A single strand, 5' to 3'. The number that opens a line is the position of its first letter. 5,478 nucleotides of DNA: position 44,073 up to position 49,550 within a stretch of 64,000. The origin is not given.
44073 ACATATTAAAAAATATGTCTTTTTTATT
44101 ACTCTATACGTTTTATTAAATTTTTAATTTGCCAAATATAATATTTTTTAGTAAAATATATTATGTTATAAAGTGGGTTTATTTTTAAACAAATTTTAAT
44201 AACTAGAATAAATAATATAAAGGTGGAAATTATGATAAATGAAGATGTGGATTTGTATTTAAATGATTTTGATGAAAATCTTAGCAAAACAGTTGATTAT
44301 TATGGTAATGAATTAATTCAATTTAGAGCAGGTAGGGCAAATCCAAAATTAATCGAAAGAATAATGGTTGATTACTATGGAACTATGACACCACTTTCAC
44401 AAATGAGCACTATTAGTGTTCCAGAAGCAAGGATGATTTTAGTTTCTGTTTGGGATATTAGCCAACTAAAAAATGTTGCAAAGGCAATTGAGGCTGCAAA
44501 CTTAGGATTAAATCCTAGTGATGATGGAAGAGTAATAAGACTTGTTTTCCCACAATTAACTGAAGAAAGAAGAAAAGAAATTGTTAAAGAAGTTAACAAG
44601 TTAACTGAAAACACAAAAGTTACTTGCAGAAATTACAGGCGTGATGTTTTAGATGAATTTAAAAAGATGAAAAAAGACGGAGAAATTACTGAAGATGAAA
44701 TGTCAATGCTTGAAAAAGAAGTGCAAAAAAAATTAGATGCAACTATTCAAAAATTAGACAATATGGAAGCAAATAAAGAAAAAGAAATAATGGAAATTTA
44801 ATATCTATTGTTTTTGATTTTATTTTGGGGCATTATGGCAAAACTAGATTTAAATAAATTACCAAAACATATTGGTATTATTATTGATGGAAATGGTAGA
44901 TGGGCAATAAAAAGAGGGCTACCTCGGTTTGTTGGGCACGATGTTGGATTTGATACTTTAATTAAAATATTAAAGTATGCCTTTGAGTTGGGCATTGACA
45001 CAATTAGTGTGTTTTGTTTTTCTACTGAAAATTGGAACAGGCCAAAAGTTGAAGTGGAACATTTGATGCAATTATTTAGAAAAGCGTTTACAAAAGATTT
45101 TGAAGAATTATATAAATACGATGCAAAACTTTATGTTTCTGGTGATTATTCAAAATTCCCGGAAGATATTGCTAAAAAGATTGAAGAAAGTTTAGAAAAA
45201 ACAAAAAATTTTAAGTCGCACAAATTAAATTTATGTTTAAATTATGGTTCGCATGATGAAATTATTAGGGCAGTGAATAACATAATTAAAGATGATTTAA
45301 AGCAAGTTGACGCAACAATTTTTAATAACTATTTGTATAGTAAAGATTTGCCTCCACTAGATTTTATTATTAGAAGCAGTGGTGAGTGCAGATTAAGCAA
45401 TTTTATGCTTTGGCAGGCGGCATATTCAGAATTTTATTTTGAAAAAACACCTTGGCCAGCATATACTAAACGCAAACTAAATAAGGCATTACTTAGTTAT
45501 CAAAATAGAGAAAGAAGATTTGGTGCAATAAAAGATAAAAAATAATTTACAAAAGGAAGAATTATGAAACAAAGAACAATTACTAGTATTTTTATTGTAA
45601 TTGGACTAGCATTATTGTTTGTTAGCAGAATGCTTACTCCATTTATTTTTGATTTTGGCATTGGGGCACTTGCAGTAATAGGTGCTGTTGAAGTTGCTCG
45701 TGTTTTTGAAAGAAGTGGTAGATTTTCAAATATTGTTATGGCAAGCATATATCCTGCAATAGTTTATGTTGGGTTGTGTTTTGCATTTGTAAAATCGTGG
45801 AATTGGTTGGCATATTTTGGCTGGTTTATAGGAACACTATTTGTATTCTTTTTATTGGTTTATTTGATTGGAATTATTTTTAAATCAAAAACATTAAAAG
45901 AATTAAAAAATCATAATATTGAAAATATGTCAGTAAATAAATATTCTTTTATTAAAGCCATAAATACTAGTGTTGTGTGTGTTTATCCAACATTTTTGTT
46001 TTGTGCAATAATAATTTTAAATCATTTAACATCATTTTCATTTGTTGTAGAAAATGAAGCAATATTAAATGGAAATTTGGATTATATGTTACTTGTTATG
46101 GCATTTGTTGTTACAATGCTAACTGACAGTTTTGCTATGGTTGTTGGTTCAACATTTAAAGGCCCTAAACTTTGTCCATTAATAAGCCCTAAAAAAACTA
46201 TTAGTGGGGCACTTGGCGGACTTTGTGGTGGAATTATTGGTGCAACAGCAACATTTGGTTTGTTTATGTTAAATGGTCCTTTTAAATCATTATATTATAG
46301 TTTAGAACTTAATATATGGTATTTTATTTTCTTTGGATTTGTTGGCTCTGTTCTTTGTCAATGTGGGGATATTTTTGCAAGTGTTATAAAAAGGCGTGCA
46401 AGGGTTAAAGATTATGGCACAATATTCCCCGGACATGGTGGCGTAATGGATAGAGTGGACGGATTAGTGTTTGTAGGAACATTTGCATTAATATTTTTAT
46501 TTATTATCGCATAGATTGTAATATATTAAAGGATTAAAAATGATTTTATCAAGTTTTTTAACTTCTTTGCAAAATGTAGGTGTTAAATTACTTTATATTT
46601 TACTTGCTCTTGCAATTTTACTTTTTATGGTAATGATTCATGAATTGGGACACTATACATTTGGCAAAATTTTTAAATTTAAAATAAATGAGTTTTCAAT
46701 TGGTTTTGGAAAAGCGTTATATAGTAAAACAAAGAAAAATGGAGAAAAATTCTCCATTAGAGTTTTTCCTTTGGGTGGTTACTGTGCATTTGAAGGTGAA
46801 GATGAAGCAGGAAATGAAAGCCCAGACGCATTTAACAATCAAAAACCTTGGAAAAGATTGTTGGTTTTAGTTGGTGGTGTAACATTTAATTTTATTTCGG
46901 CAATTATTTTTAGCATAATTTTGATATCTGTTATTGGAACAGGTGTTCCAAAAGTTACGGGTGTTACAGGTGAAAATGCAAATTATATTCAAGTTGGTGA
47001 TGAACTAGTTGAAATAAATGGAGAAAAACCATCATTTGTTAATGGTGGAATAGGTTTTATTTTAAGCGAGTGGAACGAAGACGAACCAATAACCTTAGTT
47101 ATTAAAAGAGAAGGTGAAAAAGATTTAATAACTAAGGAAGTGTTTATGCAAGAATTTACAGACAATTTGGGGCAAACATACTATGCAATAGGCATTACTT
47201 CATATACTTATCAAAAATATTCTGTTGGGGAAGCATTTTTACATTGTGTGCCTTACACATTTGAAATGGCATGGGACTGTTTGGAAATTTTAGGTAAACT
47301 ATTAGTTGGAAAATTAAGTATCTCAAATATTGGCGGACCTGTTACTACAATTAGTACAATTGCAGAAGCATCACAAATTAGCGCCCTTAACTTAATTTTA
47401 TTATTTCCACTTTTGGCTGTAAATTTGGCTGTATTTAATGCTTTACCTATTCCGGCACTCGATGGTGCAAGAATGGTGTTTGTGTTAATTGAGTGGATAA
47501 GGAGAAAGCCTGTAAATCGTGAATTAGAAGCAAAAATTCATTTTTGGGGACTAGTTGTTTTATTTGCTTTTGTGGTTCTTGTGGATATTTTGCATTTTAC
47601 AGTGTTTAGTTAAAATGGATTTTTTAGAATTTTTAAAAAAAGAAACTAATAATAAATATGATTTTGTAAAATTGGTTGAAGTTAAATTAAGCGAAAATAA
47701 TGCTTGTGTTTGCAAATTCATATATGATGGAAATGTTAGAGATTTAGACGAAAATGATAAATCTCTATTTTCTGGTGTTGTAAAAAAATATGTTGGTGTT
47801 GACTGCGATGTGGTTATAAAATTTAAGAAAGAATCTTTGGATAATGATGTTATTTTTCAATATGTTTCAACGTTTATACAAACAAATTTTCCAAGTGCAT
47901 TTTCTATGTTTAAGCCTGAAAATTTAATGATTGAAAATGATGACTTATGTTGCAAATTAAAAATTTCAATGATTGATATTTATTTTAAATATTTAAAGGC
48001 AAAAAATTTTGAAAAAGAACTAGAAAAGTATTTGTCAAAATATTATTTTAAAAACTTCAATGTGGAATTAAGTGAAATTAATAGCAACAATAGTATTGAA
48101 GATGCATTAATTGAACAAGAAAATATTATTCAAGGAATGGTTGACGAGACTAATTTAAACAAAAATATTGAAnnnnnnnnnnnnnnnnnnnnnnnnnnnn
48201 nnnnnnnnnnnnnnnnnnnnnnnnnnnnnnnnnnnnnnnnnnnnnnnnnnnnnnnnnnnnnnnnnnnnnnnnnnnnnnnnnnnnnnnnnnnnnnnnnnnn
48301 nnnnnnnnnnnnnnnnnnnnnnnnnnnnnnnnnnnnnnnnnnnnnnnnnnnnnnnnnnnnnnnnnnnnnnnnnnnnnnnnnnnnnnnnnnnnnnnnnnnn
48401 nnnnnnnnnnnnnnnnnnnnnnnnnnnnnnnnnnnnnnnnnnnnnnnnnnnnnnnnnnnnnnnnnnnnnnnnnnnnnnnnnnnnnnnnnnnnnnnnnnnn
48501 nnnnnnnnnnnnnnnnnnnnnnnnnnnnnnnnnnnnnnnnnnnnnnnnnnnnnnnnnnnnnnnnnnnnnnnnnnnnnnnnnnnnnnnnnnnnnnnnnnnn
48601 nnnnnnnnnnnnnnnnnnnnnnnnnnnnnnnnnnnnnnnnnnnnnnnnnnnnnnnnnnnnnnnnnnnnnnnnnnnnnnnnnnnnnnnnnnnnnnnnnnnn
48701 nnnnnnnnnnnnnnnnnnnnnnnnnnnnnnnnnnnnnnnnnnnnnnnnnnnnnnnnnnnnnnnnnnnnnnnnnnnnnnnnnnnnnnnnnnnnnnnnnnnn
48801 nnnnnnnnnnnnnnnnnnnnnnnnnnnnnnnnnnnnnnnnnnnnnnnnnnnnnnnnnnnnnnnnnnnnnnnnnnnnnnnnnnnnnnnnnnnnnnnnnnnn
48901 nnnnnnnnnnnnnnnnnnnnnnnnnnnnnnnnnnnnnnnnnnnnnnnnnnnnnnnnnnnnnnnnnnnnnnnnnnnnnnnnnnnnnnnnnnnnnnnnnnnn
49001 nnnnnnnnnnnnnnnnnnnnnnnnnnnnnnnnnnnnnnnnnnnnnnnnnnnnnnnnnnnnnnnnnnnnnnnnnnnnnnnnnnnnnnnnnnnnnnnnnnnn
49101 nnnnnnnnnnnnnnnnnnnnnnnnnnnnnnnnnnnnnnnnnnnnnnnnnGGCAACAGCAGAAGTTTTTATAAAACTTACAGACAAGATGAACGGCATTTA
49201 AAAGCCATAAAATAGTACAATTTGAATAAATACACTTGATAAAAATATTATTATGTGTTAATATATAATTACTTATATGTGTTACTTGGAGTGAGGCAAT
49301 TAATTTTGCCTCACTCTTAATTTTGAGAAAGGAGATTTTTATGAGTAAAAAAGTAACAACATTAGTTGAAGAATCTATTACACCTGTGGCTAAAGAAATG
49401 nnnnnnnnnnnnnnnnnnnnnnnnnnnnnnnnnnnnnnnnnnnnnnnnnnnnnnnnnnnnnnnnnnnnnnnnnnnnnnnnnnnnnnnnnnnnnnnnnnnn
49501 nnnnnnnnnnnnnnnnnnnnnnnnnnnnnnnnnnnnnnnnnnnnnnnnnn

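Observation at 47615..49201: PolC-like N-terminus plus proofreading exonuclease, but no polymerase, at the canonical polC locus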

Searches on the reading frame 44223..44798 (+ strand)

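Call 85: search_protein_families(library=pfam, proteins=[window:44223-44798:+], max_evalue=0.00001)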
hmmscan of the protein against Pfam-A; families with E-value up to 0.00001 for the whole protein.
window:44223-44798:+ (192 aa): 1 family
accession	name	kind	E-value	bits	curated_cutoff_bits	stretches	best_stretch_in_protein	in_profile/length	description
PF01765.24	RRF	-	4.7e-62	209.1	29.7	1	29-190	3-164/164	Ribosome recycling factor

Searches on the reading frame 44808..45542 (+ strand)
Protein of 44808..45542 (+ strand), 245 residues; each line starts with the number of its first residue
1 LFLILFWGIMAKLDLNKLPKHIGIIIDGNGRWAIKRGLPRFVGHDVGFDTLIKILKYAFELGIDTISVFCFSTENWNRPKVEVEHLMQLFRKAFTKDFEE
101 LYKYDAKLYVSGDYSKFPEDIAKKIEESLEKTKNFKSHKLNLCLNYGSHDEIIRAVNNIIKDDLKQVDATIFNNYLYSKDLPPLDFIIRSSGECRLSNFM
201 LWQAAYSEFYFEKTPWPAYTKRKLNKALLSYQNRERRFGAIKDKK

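Call 85: search_protein_families(library=pfam, proteins=[window:44808-45542:+], max_evalue=0.00001)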
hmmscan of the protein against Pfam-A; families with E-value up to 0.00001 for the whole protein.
window:44808-45542:+ (245 aa): 1 family
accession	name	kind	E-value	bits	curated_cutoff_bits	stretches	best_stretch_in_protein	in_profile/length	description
PF01255.24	Prenyltransf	-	9.9e-77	257.8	27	1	25-239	1-219/219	Putative undecaprenyl diphosphate synthase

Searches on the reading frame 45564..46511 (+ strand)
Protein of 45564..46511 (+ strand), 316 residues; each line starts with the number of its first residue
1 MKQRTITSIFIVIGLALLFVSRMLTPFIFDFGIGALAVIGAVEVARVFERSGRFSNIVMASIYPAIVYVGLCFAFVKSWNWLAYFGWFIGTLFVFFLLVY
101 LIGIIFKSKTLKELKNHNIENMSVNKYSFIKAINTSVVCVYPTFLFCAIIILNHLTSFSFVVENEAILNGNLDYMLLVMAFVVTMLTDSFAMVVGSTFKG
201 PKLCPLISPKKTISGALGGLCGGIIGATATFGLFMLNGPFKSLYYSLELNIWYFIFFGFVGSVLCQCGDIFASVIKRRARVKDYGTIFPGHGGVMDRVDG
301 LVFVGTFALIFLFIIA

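Call 85: search_protein_families(library=pfam, proteins=[window:45564-46511:+], max_evalue=0.00001)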
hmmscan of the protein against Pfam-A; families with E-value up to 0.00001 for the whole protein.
window:45564-46511:+ (316 aa): 1 family
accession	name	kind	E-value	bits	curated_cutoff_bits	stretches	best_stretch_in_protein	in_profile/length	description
PF01148.25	CTP_transf_1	-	2.8e-43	149.1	24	1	2-314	1-263/264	Cytidylyltransferase family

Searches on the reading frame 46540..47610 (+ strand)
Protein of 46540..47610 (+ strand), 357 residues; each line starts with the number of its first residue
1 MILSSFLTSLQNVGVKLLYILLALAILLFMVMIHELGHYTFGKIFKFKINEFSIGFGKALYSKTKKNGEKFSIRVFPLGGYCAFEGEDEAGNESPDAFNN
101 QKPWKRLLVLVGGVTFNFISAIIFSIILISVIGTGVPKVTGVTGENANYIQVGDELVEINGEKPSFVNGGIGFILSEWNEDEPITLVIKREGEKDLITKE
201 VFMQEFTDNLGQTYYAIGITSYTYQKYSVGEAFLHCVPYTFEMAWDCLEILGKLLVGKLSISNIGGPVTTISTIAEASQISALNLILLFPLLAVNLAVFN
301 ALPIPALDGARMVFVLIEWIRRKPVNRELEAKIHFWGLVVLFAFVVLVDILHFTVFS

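Call 85: search_protein_families(library=pfam, proteins=[window:46540-47610:+], max_evalue=0.00001)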
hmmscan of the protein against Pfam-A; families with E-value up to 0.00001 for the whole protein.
window:46540-47610:+ (357 aa): 1 family
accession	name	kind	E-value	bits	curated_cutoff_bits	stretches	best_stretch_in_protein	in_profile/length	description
PF02163.28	Peptidase_M50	-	3.3e-55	187.3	27.2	1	23-343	2-220/221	Peptidase family M50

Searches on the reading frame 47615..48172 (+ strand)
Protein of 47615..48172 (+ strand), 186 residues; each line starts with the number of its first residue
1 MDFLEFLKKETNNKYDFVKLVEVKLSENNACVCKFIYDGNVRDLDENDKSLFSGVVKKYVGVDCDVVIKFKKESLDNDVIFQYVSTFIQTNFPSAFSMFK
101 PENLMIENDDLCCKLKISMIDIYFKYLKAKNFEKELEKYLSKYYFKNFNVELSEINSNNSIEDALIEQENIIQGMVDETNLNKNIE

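Call 48: predict_structure(alignment_id=A2)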
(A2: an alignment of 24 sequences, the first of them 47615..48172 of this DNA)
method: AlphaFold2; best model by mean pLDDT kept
length: 186 residues; sequences in the alignment: 24
mean_pLDDT: 86.3   pTM: 0.70
mean pLDDT of the five models: 86.3, 85.1, 85.1, 84.6, 83.4
residues with pLDDT >= 90: 109; 70-90: 47; 50-70: 28; < 50: 2
segments of 3 or more residues with pLDDT < 50: none
pLDDT, mean of each block of 10 residues (from residue 1): 81 88 89 92 92 90 90 91 96 92 92 94 92 96 93 78 64 65 51
secondary structure, 60 per line:
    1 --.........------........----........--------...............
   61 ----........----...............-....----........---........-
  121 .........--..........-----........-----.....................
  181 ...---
elements in order: H3-11 E18-25 E30-37 H46-60 E65-72 H77-91 H93-96 E104-108 E112-119 H121-129 H132-141 E147-154 H160-183

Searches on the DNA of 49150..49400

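Call 82: search_rna_families(source=window, start=49150, end=49400, threshold=evalue, max_evalue=10, show_alignments=1)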
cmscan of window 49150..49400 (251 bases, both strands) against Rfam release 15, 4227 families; matches with E-value up to 10: 12.
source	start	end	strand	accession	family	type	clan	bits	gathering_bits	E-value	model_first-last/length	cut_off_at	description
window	49243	49318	-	RF02106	DLEU2_2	Gene; lncRNA;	-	17.6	45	5.7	1-90/90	no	Deleted in lymphocytic leukemia 2 conserved region 2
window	49249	49322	+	RF02280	TtnuCD3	Gene; snRNA; snoRNA; CD-box;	-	17.2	70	4.2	1-72/72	no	Tetrahymena snoRNA TtnuCD3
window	49309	49332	+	RF00668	mir-302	Gene; miRNA;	CL00096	16.2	55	1.7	1-68/68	no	mir-302 microRNA precursor family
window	49223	49326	+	RF00558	L20_leader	Cis-reg; leader;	-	15.3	58.7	1.3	1-127/127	no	Ribosomal protein L20 leader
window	49314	49343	+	RF03012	Mu-gpT-DE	Gene; sRNA;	-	14.4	49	0.72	1-53/53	no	Mu-gpT-DE RNA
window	49308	49342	-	RF01377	CRISPR-DR64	Gene; CRISPR;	CL00015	14.3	40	6.8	1-37/37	no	CRISPR RNA direct repeat element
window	49266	49362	+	RF02577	tsr24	Gene; sRNA;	-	14.2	50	0.38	1-238/238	no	S. aureus tsr24 small RNA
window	49246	49316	-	RF01464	rliA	Gene; sRNA;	-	13.9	50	1.5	1-224/224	no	Listeria sRNA rliA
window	49265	49318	+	RF03533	SQ1002_RNA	Gene; sRNA;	-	11.7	128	2.9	50-103/237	no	Clostridioides difficile sRNA SQ1002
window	49188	49231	+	RF00032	Histone3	Cis-reg;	-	10.9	34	7.6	1-46/46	no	Histone 3' UTR stem-loop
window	49310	49327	-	RF00007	U12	Gene; snRNA; splicing;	CL00006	10.7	53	7.2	5-22/151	no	U12 minor spliceosomal RNA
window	49323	49400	+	RF00064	HgcG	Gene; snRNA; snoRNA; HACA-box;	-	7.4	77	5.8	1-78/276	3'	HgcG RNA (Pab40)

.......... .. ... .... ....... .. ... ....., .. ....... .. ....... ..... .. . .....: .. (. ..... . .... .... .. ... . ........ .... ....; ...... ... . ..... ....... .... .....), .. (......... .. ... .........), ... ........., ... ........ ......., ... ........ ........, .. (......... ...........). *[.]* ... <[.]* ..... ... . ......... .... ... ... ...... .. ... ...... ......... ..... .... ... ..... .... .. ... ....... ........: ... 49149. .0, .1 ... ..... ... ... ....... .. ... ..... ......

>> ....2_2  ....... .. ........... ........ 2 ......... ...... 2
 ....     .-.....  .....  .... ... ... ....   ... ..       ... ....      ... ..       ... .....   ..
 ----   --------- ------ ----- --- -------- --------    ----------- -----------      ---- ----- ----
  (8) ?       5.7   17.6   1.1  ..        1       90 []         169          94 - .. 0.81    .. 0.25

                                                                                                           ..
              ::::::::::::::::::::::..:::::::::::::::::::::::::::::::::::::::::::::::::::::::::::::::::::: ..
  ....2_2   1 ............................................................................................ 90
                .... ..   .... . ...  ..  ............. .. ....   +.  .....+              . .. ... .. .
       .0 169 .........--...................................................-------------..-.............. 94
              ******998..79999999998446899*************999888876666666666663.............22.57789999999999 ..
